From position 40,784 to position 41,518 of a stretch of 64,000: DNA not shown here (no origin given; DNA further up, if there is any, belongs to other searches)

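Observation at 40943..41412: GxxExxY nuclease-family gene behaves like a 470-bp cassette with 32-nt terminal inverted repeats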

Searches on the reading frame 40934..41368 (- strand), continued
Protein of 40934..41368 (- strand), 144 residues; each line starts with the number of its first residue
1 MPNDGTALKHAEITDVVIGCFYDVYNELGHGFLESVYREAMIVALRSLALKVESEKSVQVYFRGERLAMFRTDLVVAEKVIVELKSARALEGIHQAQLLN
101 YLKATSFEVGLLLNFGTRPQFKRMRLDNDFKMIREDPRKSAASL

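Call 83: search_protein_representatives(protein=window:40934-41368:-)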
Query: 144 residues. Proteins with E-value up to 0.001 (for the whole library): 14840; up to 1e-10: 3656; up to 1e-30: 40. The best 150 are listed.
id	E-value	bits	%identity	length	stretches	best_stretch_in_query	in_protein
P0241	5.9e-63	227.1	50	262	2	5-127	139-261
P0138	7.7e-54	197.6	69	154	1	5-138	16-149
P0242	1.4e-50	187.1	39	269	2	6-128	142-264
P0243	4.7e-46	172.4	41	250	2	9-128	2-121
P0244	5.7e-42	159.2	55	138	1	4-133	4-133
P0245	4.2e-40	153.2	35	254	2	8-133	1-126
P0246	6.9e-38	146.0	35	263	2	8-132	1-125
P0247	2.0e-36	141.3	56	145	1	7-131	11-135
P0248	4.8e-36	140.1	51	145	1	6-135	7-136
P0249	5.9e-36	139.8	54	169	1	7-144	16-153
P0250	2.1e-35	138.0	55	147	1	9-140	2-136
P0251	2.4e-35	137.8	50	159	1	9-140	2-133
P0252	6.0e-35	136.5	49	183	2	3-124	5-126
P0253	2.5e-34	134.5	63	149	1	36-141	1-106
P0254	2.7e-34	134.4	52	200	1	8-129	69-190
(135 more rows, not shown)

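Call 89: search_protein_families(library=padloc, proteins=[window:40934-41368:-], max_evalue=0.01)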
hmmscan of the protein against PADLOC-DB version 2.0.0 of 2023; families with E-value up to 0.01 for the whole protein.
window:40934-41368:- (144 aa): 0 families

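Call 91: search_protein_families(library=phrogs, proteins=[window:40934-41368:-], max_evalue=0.001)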
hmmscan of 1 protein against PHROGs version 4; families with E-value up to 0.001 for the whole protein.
window:40934-41368:- (144 aa): 0 families

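Call 97: find_related_loci(query=A1, collection=viral_contigs, flank=1500)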
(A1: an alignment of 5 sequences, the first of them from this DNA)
Query A1 (119 aa) in viral_contigs; peptide patterns used: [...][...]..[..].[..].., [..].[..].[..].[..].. (x = any residue, [..] = any of these).
98 stretches matched a pattern; 1 encode a relative of the query (tblastn E <= 1e-3); 1 distinct loci.
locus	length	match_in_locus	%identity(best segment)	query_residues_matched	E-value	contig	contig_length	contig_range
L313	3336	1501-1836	43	9-119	1e-29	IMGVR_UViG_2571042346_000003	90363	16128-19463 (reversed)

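Call 103: get_annotated_region(hit=H2, flank=400)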
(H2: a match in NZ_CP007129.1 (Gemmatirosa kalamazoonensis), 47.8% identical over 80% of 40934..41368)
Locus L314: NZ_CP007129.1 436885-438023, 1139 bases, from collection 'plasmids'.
description: Gemmatirosa kalamazoonensis strain KBS708 plasmid 1, complete sequence
organism: Gemmatirosa kalamazoonensis (NCBI taxid 861299)
taxonomy: Bacteria; Gemmatimonadota; Gemmatimonadia; Gemmatimonadales; Gemmatimonadaceae; Gemmatirosa; Gemmatirosa kalamazoonensis
host: -; source: -; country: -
typing (MOB-suite, as given by PLSDB): non-mobilizable
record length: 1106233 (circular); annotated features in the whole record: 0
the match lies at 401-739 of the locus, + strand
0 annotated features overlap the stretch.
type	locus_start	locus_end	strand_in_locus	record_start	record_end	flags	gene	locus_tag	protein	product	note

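Call 104: get_annotated_region(hit=H3, flank=400)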
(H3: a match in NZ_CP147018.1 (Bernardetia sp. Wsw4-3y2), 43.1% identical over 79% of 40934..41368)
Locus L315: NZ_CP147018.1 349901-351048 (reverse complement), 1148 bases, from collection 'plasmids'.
description: Bernardetia sp. Wsw4-3y2 plasmid plasmd1, complete sequence
organism: Bernardetia sp. Wsw4-3y2 (NCBI taxid 3127471)
taxonomy: Bacteria; Bacteroidota; Cytophagia; Cytophagales; Bernardetiaceae; Bernardetia; Bernardetia sp. Wsw4-3y2
host: -; source: Red alga,Red algae; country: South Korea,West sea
typing (MOB-suite, as given by PLSDB): non-mobilizable
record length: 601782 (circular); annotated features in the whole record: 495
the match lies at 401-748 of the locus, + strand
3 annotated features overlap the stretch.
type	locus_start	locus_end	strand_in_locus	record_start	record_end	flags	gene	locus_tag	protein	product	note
CDS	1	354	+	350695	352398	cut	ade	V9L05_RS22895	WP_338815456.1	adenine deaminase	GO:0006168 - adenine salvage [Evidence IEA]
CDS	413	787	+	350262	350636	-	-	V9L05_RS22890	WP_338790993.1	GxxExxY protein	-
CDS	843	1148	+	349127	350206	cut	-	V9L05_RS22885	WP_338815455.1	mannose-1-phosphate guanylyltransferase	-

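Call 105: get_annotated_region(hit=H4, flank=400)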
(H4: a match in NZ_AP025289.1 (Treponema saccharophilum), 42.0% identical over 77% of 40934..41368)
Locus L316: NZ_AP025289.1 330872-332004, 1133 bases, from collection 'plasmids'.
description: Treponema saccharophilum strain JCM 32279 plasmid pTS1, complete sequence
organism: Treponema saccharophilum (NCBI taxid 165)
taxonomy: Bacteria; Spirochaetota; Spirochaetia; Spirochaetales; Treponemataceae; Treponema; Treponema saccharophilum
host: -; source: -; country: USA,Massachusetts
typing (MOB-suite, as given by PLSDB): non-mobilizable
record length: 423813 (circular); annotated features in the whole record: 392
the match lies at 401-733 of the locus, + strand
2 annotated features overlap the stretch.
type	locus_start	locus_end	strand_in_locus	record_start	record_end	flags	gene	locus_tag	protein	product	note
CDS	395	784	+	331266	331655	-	-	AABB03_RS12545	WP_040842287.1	GxxExxY protein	-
CDS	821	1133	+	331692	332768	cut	-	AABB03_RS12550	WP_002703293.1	Fic family protein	-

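Call 106: get_annotated_region(hit=H5, flank=400)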
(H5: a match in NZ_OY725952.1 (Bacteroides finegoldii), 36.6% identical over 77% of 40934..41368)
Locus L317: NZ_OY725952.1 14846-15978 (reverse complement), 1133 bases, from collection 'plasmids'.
description: Bacteroides finegoldii strain Bacteroides finegoldii TSDC17.2-1.1 plasmid 50, complete sequence
organism: Bacteroides finegoldii (NCBI taxid 338188)
taxonomy: Bacteria; Bacteroidota; Bacteroidia; Bacteroidales; Bacteroidaceae; Bacteroides; Bacteroides finegoldii
host: -; source: -; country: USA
typing (MOB-suite, as given by PLSDB): non-mobilizable
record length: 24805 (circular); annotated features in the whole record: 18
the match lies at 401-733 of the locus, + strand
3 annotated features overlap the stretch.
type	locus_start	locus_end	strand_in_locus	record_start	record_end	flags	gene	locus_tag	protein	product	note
CDS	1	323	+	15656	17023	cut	radA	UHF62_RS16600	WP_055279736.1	DNA repair protein RadA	GO:0006281 - DNA repair [Evidence IEA]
CDS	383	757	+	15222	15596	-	-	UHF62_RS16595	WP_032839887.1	GxxExxY protein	-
CDS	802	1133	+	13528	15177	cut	-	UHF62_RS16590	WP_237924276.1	FAD-dependent protein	-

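Call 107: get_annotated_region(hit=H6, flank=400)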
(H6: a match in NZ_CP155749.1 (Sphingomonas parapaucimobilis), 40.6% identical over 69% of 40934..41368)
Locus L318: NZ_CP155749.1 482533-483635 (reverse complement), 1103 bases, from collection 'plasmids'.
description: Sphingomonas parapaucimobilis strain YK209 plasmid unnamed1, complete sequence
organism: Sphingomonas parapaucimobilis (NCBI taxid 28213)
taxonomy: Bacteria; Pseudomonadota; Alphaproteobacteria; Sphingomonadales; Sphingomonadaceae; Sphingomonas; Sphingomonas parapaucimobilis
host: -; source: Chinese cabbage; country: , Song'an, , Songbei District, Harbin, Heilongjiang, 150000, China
typing (MOB-suite, as given by PLSDB): non-mobilizable
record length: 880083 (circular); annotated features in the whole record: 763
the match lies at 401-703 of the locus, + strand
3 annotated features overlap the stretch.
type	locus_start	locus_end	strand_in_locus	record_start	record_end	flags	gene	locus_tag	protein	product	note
CDS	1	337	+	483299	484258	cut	fabD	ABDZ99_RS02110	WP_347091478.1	ACP S-malonyltransferase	GO:0006633 - fatty acid biosynthetic process [Evidence IEA]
CDS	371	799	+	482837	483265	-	-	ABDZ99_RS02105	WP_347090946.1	GxxExxY protein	-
CDS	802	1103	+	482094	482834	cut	fabG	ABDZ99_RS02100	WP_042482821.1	3-oxoacyl-[acyl-carrier-protein] reductase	GO:0006633 - fatty acid biosynthetic process [Evidence IEA]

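Call 108: get_annotated_region(hit=H8, flank=400)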
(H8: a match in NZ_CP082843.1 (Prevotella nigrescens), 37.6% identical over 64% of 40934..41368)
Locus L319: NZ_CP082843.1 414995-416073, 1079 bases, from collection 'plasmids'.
description: Prevotella nigrescens strain FDAARGOS_1486 plasmid unnamed, complete sequence
organism: Prevotella nigrescens (NCBI taxid 28133)
taxonomy: Bacteria; Bacteroidota; Bacteroidia; Bacteroidales; Prevotellaceae; Prevotella; Prevotella nigrescens
host: -; source: -; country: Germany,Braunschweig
typing (MOB-suite, as given by PLSDB): non-mobilizable; mating-pair formation MPF_T
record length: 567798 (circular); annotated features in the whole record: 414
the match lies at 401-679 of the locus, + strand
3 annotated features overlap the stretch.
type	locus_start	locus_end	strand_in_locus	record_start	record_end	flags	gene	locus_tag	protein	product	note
CDS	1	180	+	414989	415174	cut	-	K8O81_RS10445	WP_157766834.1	hypothetical protein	-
CDS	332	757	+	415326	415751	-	-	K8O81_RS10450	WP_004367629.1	GxxExxY protein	-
CDS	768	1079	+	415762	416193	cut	-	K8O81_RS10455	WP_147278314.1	hypothetical protein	-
